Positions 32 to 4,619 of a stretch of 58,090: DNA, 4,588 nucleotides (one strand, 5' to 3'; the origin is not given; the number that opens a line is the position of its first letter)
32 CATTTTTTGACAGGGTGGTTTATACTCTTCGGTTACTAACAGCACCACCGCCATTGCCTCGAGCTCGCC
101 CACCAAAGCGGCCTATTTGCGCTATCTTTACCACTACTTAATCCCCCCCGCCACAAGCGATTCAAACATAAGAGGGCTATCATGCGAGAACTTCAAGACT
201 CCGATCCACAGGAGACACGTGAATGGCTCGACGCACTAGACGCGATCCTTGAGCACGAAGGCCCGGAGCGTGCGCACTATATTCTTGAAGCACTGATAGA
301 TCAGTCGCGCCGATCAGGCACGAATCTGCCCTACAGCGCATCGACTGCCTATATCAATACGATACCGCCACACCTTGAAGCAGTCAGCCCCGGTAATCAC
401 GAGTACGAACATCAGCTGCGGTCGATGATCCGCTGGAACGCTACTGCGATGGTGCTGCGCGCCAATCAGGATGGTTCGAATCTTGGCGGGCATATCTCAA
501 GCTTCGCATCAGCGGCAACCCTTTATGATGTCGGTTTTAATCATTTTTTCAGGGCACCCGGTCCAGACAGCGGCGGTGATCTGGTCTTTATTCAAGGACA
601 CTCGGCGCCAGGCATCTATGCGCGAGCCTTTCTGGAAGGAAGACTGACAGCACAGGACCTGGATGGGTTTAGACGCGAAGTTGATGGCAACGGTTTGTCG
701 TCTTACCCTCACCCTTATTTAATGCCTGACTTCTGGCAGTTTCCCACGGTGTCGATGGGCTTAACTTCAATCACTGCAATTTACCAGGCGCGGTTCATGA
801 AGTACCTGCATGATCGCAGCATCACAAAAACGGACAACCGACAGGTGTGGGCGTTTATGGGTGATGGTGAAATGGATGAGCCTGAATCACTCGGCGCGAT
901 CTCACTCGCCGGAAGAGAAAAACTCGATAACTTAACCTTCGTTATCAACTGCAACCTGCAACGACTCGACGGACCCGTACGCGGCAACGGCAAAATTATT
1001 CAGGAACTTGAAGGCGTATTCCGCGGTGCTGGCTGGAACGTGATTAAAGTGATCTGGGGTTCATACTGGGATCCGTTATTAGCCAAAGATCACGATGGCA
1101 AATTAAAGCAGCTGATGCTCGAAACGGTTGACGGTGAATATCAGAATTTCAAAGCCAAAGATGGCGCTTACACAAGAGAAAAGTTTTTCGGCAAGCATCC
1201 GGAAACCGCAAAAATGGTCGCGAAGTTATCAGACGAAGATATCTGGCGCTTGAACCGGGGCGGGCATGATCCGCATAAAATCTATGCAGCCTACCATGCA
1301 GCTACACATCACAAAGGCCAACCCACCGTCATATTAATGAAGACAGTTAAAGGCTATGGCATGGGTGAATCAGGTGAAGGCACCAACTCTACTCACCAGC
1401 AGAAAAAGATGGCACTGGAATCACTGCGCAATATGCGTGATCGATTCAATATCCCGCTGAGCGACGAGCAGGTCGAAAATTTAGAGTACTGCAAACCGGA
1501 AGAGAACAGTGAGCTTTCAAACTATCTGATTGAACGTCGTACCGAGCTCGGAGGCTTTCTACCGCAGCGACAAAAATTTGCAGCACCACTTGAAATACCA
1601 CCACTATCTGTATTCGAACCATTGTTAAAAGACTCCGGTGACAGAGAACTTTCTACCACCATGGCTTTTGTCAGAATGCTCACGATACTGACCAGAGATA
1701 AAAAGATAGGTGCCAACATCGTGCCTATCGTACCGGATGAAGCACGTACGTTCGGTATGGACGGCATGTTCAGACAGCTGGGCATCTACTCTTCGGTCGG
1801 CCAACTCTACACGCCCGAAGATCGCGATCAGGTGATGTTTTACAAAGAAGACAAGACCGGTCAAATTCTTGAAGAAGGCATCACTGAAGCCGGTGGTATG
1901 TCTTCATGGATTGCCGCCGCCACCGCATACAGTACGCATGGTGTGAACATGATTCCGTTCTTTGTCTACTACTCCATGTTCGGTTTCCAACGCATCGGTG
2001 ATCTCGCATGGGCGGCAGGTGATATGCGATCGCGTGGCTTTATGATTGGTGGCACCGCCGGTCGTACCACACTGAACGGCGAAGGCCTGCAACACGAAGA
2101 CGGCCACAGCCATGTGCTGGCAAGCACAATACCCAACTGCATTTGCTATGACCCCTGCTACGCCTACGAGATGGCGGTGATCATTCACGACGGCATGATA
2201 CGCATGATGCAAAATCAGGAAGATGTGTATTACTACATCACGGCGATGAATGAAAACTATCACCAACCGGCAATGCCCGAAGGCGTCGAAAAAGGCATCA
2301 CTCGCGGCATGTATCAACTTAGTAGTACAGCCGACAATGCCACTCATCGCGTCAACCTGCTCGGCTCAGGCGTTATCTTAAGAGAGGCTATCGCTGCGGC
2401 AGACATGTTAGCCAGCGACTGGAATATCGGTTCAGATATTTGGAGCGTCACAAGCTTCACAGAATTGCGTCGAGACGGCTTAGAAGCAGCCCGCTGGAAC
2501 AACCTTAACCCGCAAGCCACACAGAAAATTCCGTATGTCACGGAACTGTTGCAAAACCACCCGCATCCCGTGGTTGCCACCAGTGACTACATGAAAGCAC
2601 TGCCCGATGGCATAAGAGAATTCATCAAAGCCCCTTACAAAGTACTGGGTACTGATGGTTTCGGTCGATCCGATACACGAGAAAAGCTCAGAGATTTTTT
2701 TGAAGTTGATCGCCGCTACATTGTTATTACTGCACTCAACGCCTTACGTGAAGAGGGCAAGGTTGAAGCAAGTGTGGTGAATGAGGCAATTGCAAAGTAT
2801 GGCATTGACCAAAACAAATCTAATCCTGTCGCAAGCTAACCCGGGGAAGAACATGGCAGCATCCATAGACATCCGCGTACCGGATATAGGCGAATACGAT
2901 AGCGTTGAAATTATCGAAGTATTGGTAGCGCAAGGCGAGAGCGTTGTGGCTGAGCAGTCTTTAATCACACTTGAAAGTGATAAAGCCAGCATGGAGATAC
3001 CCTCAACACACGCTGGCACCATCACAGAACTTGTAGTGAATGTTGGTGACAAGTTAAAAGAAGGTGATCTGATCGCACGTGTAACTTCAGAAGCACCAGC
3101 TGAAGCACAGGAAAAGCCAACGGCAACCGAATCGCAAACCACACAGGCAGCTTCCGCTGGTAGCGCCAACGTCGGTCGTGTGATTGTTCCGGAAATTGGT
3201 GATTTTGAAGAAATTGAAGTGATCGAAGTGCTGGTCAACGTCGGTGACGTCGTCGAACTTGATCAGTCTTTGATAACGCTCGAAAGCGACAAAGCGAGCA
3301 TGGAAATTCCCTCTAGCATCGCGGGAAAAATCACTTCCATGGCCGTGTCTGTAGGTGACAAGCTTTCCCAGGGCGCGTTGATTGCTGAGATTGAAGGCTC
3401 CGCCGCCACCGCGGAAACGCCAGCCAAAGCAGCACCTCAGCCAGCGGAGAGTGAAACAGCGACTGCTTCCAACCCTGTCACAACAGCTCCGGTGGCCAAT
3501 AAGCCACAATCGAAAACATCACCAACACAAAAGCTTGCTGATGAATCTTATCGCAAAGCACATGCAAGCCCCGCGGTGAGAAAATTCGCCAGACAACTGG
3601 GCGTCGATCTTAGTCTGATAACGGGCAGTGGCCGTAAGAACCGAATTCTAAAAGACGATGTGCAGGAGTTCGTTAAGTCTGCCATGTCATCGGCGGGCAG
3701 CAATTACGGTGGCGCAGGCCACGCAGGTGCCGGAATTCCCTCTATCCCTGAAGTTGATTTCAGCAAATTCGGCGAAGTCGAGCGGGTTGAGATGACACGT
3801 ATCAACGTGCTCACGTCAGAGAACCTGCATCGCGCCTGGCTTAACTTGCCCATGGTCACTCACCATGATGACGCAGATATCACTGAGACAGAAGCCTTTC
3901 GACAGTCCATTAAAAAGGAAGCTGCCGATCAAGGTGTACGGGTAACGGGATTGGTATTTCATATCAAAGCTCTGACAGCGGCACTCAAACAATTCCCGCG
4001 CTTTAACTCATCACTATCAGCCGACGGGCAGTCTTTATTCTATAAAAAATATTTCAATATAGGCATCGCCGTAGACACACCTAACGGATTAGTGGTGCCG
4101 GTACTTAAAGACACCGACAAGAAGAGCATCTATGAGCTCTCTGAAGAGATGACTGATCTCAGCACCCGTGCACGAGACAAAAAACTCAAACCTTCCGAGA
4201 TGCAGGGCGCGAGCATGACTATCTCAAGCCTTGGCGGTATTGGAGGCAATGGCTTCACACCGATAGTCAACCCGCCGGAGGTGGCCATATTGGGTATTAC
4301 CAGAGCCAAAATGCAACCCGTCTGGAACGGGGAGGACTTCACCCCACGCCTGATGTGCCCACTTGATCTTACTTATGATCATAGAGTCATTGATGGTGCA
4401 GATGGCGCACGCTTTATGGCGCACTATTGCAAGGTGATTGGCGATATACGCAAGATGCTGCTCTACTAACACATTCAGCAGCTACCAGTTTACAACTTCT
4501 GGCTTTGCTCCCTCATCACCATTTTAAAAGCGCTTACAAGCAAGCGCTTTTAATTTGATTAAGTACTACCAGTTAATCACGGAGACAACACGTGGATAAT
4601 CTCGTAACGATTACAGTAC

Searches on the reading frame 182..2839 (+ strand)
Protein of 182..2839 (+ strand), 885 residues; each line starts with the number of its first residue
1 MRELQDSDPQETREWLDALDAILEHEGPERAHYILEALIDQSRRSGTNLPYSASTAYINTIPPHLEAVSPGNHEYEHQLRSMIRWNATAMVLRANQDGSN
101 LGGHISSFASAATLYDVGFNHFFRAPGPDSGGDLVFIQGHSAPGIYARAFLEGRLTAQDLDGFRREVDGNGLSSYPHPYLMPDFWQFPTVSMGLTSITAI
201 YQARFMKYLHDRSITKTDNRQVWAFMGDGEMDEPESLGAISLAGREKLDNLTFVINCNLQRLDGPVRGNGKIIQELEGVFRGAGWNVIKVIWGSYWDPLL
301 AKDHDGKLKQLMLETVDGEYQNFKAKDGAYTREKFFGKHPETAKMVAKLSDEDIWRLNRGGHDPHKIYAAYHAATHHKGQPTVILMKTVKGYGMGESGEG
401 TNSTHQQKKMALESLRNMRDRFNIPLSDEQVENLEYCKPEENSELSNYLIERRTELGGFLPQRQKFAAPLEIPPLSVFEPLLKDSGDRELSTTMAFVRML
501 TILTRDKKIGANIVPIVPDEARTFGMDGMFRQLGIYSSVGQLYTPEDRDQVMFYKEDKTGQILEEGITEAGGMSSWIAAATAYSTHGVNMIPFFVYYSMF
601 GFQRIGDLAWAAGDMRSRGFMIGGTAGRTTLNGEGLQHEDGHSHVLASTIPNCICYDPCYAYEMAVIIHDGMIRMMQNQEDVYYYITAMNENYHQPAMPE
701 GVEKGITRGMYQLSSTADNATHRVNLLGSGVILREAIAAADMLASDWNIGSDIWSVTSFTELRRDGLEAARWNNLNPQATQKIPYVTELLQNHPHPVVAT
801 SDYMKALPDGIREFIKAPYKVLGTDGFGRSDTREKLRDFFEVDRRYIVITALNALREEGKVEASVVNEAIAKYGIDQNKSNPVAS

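Call 16: search_protein_families(library=pfam, proteins=[window:182-2839:+], max_evalue=0.0001)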
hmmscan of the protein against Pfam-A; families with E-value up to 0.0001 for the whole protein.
window:182-2839:+ (885 aa): 3 families
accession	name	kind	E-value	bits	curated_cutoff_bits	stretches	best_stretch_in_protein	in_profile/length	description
PF17831.6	PDH_E1_M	-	1.5e-111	371.7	23.2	1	483-696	16-229/229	Pyruvate dehydrogenase E1 component middle domain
PF22613.1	Transketolase_C_1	-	6.8e-22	78.3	27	1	709-843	1-113/113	Transketolase-like TK C-terminal domain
PF00456.26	Transketolase_N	-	9e-14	51.6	22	1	198-291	124-214/334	Transketolase, thiamine diphosphate binding domain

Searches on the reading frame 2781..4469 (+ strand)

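Call 16: search_protein_families(library=pfam, proteins=[window:2781-4469:+], max_evalue=0.0001)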
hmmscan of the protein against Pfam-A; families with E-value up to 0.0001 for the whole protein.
window:2781-4469:+ (562 aa): 6 families
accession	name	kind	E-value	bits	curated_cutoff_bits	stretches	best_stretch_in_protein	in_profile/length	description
PF00198.28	2-oxoacid_dh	-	1.5e-79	267.1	23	1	332-561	3-232/232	2-oxoacid dehydrogenases acyltransferase (catalytic domain)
PF00364.28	Biotin_lipoyl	-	1.3e-38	131.1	22.1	2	30-100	2-72/73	Biotin-requiring enzyme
PF02817.22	E3_binding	-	5.1e-16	59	23.7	1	261-295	2-36/36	e3 binding domain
PF01597.25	GCV_H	-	6.9e-06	26.4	22.2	0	151-191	38-78/122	Glycine cleavage H-protein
PF13375.12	RnfC_N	-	1.1e-05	25.8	25.6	0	68-102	27-62/101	RnfC Barrel sandwich hybrid domain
PF13533.13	Biotin_lipoyl_2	-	1.2e-05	25.4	29.8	0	78-101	8-31/32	Biotin-lipoyl like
